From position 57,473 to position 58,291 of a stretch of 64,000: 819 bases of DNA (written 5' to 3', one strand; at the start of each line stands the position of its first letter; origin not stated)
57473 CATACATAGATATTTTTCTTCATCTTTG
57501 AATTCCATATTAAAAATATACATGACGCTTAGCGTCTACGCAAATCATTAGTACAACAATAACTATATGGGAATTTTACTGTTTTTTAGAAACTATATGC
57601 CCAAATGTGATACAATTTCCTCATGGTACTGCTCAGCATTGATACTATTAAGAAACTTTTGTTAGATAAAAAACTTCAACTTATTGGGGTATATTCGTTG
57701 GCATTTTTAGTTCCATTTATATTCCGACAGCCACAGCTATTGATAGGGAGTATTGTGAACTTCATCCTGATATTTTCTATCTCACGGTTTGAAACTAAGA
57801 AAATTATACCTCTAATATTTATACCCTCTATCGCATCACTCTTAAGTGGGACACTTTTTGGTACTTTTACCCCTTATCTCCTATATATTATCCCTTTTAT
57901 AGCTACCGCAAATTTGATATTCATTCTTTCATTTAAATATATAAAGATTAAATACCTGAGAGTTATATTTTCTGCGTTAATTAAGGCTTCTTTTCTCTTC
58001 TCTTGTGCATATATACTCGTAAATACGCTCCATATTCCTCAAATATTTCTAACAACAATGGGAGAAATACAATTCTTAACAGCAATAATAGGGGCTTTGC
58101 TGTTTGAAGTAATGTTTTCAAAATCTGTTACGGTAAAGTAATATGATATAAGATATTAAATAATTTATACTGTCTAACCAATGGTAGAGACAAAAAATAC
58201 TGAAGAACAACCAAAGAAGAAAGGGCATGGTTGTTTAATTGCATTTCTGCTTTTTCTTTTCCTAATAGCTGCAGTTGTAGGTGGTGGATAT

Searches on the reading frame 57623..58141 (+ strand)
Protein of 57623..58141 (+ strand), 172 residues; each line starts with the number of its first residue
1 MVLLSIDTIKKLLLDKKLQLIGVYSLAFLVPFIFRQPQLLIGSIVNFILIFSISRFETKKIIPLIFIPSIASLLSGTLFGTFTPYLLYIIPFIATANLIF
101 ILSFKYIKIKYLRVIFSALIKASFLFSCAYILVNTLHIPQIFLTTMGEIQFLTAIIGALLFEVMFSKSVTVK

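Call 3: search_protein_families(library=pfam, proteins=[window:57623-58141:+], max_evalue=0.01)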
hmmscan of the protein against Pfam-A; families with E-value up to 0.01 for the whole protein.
window:57623-58141:+ (172 aa): 0 families

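Call 4: search_protein_families(library=ncbifam, proteins=[window:57623-58141:+], max_evalue=0.01)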
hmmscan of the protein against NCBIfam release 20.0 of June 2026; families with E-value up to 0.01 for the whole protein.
window:57623-58141:+ (172 aa): 0 families

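Call 55: search_protein_families(library=pfam, proteins=[window:57623-58141:+], max_evalue=10)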
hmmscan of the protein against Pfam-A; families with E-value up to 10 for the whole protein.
window:57623-58141:+ (172 aa): 0 families

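Call 65: find_homologous_proteins(query=window:57623-58141:+, max_evalue=0.001)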
Query window:57623-58141:+ (172 aa): 39 proteins with E <= 0.001 among 297 candidates.
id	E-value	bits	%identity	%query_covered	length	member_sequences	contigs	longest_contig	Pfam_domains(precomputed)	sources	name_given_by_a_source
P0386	1.9e-94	332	100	100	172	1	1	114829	-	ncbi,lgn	-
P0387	6.2e-67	243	71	98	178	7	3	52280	-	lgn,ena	-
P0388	9.3e-67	242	73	94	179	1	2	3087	-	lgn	-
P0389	1.0e-66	242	70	98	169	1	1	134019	-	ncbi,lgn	-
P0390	2.8e-66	241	71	98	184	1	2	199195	-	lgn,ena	-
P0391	2.2e-65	238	70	95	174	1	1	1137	-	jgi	-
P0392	1.3e-64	235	70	98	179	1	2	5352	-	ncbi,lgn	-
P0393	4.5e-63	230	67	98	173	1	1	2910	-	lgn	-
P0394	4.4e-62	227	71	87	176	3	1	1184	-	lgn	-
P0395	2.1e-60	222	65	97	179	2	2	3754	-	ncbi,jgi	jgi:hypothetical protein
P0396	2.3e-58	215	64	97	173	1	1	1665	-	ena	-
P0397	7.0e-58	213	63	97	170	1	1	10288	-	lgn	-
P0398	1.3e-56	209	66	89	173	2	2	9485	-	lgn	-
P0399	1.8e-56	209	63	93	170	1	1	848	-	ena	-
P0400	3.0e-56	208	64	97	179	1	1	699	-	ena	-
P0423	6.7e-6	45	32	82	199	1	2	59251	-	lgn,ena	-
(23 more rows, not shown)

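Call 67: search_solved_structures(query=A4, max_evalue=10)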
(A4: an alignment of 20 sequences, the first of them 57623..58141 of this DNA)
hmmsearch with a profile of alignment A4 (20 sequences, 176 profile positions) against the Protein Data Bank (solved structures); distinct sequences matched with E-value up to 10: 0.

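Call 68: search_protein_families(library=ncbifam, alignment_id=A4, max_evalue=1)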
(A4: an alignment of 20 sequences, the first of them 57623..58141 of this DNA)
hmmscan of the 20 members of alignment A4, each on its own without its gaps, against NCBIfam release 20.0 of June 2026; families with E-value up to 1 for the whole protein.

A. member 1, window:57623-58141:+ (172 aa): 0 families

B. families by the number of members that match (of 20 scanned): 2 families
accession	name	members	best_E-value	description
NF045596.1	ECF_S_CD3073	1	0.0054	CD3073 family putative ECF transporter S component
TIGR00161.1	TIGR00161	1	0.11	proteasome assembly chaperone family protein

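Call 86: find_encoding_contigs(protein=P0423, flank=4000, max_places=2)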
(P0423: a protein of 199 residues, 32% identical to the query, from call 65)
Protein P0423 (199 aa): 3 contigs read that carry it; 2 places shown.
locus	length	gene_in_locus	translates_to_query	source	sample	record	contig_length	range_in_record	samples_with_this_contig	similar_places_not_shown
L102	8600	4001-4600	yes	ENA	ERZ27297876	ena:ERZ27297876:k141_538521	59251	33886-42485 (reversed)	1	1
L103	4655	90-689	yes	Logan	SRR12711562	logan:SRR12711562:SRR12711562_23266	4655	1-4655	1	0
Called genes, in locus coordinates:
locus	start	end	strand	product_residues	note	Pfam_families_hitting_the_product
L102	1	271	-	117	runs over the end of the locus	PF00453:Ribosomal_L20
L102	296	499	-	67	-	PF01632:Ribosomal_L35p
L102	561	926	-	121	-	PF05198:IF3_N, PF00707:IF3_C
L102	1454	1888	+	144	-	PF00572:Ribosomal_L13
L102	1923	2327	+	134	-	PF00380:Ribosomal_S9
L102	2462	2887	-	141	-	-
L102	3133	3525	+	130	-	PF01243:PNPOx_N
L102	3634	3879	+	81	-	PF21699:TM1266-like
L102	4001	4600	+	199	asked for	-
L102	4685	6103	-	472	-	PF00092:VWA, PF13519:VWA_2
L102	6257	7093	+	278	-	PF00763:THF_DHG_CYH, PF02882:THF_DHG_CYH_C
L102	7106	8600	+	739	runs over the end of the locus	PF17764:PriA_3primeBD, PF00270:DEAD, PF04851:ResIII, PF18319:Zn_ribbon_PriA, PF00271:Helicase_C (weak), PF18074:PriA_C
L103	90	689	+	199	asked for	-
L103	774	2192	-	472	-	PF00092:VWA, PF13519:VWA_2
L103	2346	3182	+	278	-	PF00763:THF_DHG_CYH, PF02882:THF_DHG_CYH_C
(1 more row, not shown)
